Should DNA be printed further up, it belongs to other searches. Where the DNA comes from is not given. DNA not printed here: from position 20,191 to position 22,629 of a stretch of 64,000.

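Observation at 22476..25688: Export module with two different periplasmic adaptors but no outer-membrane channel or LanP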

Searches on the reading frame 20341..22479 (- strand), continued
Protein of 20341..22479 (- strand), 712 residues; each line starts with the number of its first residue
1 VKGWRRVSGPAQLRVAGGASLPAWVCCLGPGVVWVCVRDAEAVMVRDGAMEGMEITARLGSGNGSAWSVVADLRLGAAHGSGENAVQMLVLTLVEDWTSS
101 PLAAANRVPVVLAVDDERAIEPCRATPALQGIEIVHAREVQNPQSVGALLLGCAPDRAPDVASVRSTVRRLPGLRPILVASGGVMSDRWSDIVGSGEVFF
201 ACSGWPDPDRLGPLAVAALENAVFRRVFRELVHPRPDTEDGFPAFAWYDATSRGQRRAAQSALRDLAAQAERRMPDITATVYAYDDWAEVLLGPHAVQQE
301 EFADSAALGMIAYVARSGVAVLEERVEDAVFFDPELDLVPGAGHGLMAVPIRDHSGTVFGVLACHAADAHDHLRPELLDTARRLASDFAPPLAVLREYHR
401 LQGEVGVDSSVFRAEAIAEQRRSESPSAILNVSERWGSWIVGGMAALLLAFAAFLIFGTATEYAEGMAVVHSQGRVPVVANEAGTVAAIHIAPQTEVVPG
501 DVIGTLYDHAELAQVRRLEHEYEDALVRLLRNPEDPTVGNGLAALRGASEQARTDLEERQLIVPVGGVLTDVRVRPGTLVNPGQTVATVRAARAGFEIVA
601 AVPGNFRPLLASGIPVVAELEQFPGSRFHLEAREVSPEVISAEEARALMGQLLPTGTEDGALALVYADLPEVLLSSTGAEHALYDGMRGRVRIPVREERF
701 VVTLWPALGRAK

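Call 38: fold_search(model_id=the predicted structure, library=pdb)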
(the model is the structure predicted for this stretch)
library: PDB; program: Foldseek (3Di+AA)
matches with E <= 10: 844; with E <= 0.001: 75
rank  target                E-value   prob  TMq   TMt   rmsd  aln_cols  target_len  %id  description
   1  8zar_D                1.0e-06  1.00  0.11  0.17  28.9       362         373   16  EmrAB-TolC MFS-type tripartite multidrug efflux pump FA (released 2025-04-30)
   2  8zal_A                1.1e-06  1.00  0.09  0.18  25.9       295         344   15  EmrAB-TolC MFS-type tripartite multidrug efflux pump EA (released 2025-04-30)
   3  6oap_A                1.9e-06  1.00  0.15  0.31  20.8       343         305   14  Crystal structure of a dual sensor histidine kinase in the green-light absorbing Pg state (released 2019-09-18)
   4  9qgy_G                2.3e-06  1.00  0.13  0.22  11.9       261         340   12  Structure of the YbjP lipoprotein bound to the MacAB-TolC tripartite efflux pump (released 2026-03-25)
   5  8zar_C                3.6e-06  1.00  0.11  0.19  25.6       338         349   14  EmrAB-TolC MFS-type tripartite multidrug efflux pump FA (released 2025-04-30)
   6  4dk0                  4.8e-06  1.00  0.11  0.21  15.5       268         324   13  Crystal structure of MacA from Actinobacillus actinomycetemcomitans (released 2012-03-07)
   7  3fpp_A                6.3e-06  1.00  0.12  0.27  15.0       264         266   14  Crystal structure of E.coli MacA (released 2009-04-28)
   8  6oap_B                7.8e-06  1.00  0.15  0.32  20.6       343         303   13  Crystal structure of a dual sensor histidine kinase in the green-light absorbing Pg state (released 2019-09-18)
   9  6oaq_B                8.7e-06  1.00  0.14  0.30  20.7       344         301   13  Crystal structure of a dual sensor histidine kinase in BeF3- bound state (released 2019-09-18)
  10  6ob8_B                1.0e-05  1.00  0.13  0.27  20.4       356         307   13  Crystal structure of a dual sensor histidine kinase in green light illuminated state (released 2019-09-18)
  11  9j3d_D                1.2e-05  1.00  0.13  0.24  14.7       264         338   18  Cryo-EM structure of TMexCD1-TOprJ1 (released 2025-08-13)
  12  3lnn_B                1.6e-05  1.00  0.11  0.27  14.5       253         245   15  Crystal structure of ZneB from Cupriavidus metallidurans (released 2010-06-30)
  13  5nik_D                1.8e-05  1.00  0.14  0.25  12.9       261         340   13  Structure of the MacAB-TolC ABC-type tripartite multidrug efflux pump (released 2017-05-24)
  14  8zar_B                2.1e-05  1.00  0.10  0.19  25.7       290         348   15  EmrAB-TolC MFS-type tripartite multidrug efflux pump FA (released 2025-04-30)
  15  6oaq_A                2.4e-05  1.00  0.13  0.27  20.5       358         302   13  Crystal structure of a dual sensor histidine kinase in BeF3- bound state (released 2019-09-18)
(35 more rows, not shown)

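Call 54: search_protein_families(library=pfam, proteins=[L003:2-1570:+, L004:3-1544:+, L005:3-680:+, L007:3-1553:+, L007:464-1753:+, L008:272-1486:+, L008:463-1326:+, L009:2-1420:+, L015:3-1277:+, L015:754-1398:+], max_evalue=0.001)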
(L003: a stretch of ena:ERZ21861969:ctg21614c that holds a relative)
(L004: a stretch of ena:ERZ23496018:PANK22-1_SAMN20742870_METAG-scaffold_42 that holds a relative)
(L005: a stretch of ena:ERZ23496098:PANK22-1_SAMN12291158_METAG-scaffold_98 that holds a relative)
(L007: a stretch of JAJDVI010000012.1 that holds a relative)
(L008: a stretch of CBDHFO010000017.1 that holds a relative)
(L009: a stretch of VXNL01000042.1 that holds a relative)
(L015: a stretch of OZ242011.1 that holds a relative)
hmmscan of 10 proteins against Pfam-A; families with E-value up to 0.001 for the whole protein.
L003:2-1570:+ (522 aa): 2 families
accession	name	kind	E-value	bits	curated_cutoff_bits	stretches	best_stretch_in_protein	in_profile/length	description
PF25183.1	OMP_b-brl_4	-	1.7e-25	90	30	1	43-364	353-631/838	Outer membrane beta barrel domain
PF00593.30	TonB_dep_Rec_b-barrel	-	1.3e-06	29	27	1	7-182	130-264/436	TonB dependent receptor-like, beta-barrel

L004:3-1544:+ (513 aa): 0 families

L005:3-680:+ (225 aa): 0 families

L007:3-1553:+ (516 aa): 2 families
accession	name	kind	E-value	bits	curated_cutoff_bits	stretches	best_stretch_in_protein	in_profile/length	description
PF25183.1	OMP_b-brl_4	-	5.1e-19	68.6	30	1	46-364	356-638/838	Outer membrane beta barrel domain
PF00593.30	TonB_dep_Rec_b-barrel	-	3.7e-07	30.8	27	1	3-154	119-230/436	TonB dependent receptor-like, beta-barrel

L007:464-1753:+ (429 aa): 0 families

L008:272-1486:+ (404 aa): 0 families

L008:463-1326:+ (287 aa): 1 family
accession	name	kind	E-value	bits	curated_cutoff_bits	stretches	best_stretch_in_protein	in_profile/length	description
PF02371.22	Transposase_20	-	1.3e-05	25.9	21.3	1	187-237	6-55/87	Transposase IS116/IS110/IS902 family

L009:2-1420:+ (472 aa): 2 families
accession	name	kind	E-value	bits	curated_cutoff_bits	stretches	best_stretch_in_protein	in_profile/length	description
PF25183.1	OMP_b-brl_4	-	1.4e-29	103.5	30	1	13-362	339-679/838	Outer membrane beta barrel domain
PF00593.30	TonB_dep_Rec_b-barrel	-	2.5e-06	28.1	27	1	14-375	149-397/436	TonB dependent receptor-like, beta-barrel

L015:3-1277:+ (424 aa): 0 families

L015:754-1398:+ (214 aa): 0 families

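Call 82: find_related_loci(query=A4, collection=metagenome_contigs, flank=10000)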
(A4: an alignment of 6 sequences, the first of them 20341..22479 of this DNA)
Query A4 (712 aa) in metagenome_contigs; peptide patterns used: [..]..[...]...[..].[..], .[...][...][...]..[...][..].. (x = any residue, [..] = any of these).
329 stretches matched a pattern; 83 encode a relative of the query (tblastn E <= 1e-3); the best 80 are kept; 80 distinct loci.
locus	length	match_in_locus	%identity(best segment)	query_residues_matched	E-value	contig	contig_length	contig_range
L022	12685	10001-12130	73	4-712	0e+0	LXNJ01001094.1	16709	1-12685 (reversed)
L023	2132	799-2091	33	284-708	6e-52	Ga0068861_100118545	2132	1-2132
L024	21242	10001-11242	32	299-708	1e-49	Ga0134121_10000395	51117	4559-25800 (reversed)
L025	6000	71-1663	30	178-708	9e-50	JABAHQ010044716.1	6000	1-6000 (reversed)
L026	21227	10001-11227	35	304-708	6e-49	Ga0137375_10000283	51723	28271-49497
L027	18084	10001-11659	30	166-708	4e-47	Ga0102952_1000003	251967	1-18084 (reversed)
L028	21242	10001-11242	32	299-708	6e-47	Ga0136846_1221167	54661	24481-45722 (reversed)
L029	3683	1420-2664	32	296-708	2e-46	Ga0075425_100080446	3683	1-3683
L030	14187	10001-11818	27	112-710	8e-46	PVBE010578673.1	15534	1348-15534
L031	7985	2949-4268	31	279-708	1e-45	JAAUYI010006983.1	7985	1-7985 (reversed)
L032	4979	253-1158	35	409-708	2e-45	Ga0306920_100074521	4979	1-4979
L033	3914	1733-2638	35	409-708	2e-45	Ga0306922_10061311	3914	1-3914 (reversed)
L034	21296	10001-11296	32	284-708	7e-45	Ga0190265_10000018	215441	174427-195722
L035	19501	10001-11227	34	304-708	7e-45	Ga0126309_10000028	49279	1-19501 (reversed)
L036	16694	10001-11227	34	304-708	8e-45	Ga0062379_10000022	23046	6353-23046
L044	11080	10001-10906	34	409-708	8e-43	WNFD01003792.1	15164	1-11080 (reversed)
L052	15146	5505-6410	33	409-708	2e-41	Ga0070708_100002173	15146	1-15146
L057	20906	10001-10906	32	409-708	7e-40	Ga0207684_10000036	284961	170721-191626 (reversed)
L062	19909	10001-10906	32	409-708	9e-39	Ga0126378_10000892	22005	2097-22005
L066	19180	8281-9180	32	410-708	6e-38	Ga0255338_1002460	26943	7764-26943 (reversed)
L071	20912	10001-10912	35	407-708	3e-37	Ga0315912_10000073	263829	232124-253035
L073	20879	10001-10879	31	408-698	2e-37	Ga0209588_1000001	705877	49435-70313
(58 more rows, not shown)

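Call 86: search_protein_families(library=pfam, proteins=[L024:5413-7182:-, L028:5366-7111:-, L052:2707-4461:+, L057:7327-8859:+, L062:7473-8957:+, L044:7439-8956:+, L066:2467-3819:+, L071:14160-15479:-, L034:3636-5333:-, L073:3766-5436:+], max_evalue=0.001)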
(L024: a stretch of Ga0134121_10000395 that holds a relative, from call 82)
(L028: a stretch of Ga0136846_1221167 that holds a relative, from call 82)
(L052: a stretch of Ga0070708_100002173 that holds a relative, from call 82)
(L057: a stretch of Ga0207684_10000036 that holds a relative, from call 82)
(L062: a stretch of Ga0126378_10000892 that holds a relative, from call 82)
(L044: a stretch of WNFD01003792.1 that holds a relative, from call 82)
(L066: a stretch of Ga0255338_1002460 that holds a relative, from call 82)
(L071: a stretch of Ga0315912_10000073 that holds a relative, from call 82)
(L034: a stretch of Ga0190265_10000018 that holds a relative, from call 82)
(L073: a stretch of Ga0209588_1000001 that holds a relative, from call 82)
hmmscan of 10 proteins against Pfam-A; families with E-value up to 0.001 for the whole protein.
L024:5413-7182:- (589 aa): 0 families

L028:5366-7111:- (581 aa): 0 families

L052:2707-4461:+ (584 aa): 4 families
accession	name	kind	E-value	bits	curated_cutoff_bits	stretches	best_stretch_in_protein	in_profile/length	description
PF00069.31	Pkinase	-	3.8e-46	158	31.7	1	139-379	8-253/263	Protein kinase domain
PF07714.23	PK_Tyr_Ser-Thr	-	1.5e-27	97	23.1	1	136-378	5-249/258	Protein tyrosine and serine/threonine kinase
PF03109.22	ABC1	-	5.3e-08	32.7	22.9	1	200-279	141-218/244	ABC1 atypical kinase-like domain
PF01636.29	APH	-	3.8e-05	24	23.2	0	170-243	33-108/239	Phosphotransferase enzyme family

L057:7327-8859:+ (510 aa): 0 families

L062:7473-8957:+ (494 aa): 4 families
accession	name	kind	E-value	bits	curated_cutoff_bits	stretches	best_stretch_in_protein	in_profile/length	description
PF00069.31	Pkinase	-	1.4e-43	149.6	31.7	1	49-292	9-256/263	Protein kinase domain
PF07714.23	PK_Tyr_Ser-Thr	-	3.1e-25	89.4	23.1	1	48-287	8-249/258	Protein tyrosine and serine/threonine kinase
PF03109.22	ABC1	-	9.9e-09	35.1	22.9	1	110-188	142-218/244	ABC1 atypical kinase-like domain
PF01636.29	APH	-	0.00048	20.4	23.2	0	71-153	24-109/239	Phosphotransferase enzyme family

L044:7439-8956:+ (505 aa): 4 families
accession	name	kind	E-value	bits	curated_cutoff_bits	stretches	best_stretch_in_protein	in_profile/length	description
PF00069.31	Pkinase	-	1.6e-47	162.5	31.7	1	57-307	5-260/263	Protein kinase domain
PF07714.23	PK_Tyr_Ser-Thr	-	1.6e-28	100.2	23.1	1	55-299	3-249/258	Protein tyrosine and serine/threonine kinase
PF03109.22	ABC1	-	8e-09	35.4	22.9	1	121-200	141-218/244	ABC1 atypical kinase-like domain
PF01636.29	APH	-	2.5e-05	24.6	23.2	0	83-165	24-109/239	Phosphotransferase enzyme family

L066:2467-3819:+ (450 aa): 0 families

L071:14160-15479:- (439 aa): 1 family
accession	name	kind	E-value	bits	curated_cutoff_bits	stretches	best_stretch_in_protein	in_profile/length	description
PF07586.16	HXXSHH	-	2.2e-89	300.6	30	1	43-345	1-307/307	Protein of unknown function (DUF1552)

L034:3636-5333:- (565 aa): 2 families
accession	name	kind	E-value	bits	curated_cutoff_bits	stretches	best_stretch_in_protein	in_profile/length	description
PF17897.7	VCPO_N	-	7.9e-18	65.5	29.3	1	5-91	15-108/216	Vanadium chloroperoxidase N-terminal domain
PF01569.27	PAP2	-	4.6e-06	26.9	27.2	1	338-438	37-107/130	PAP2 superfamily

L073:3766-5436:+ (556 aa): 9 families
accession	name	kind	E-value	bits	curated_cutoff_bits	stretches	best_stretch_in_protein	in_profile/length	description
PF00158.32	Sigma54_activat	-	8.6e-59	198.4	20.2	1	242-408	2-167/168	Sigma-54 interaction domain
PF14532.12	Sigma54_activ_2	-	4.2e-20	72.8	25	1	243-413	2-138/138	Sigma-54 interaction domain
PF16697.10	Yop-YscD_cpl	-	2.7e-19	69.7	33.2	1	140-224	7-93/94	Inner membrane component of T3SS, cytoplasmic domain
PF00498.31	FHA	-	6.6e-18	65.4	20.7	1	152-215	1-67/67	FHA domain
PF25601.1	AAA_lid_14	-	4.8e-14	52.4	27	1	414-484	1-77/87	AAA+ ATPase lid domain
PF07728.20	AAA_5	-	1.1e-05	25.9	22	1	265-363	2-96/139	AAA domain (dynein-related subfamily)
PF07724.20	AAA_2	-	3.3e-05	24.4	27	1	264-381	5-121/166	AAA domain (Cdc48 subfamily)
PF01078.27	Mg_chelatase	-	0.00014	21.7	20.3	0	264-379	24-151/207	Magnesium chelatase, subunit ChlI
PF02954.25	HTH_8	-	0.00028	21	22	1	508-532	2-26/42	Bacterial regulatory protein, Fis family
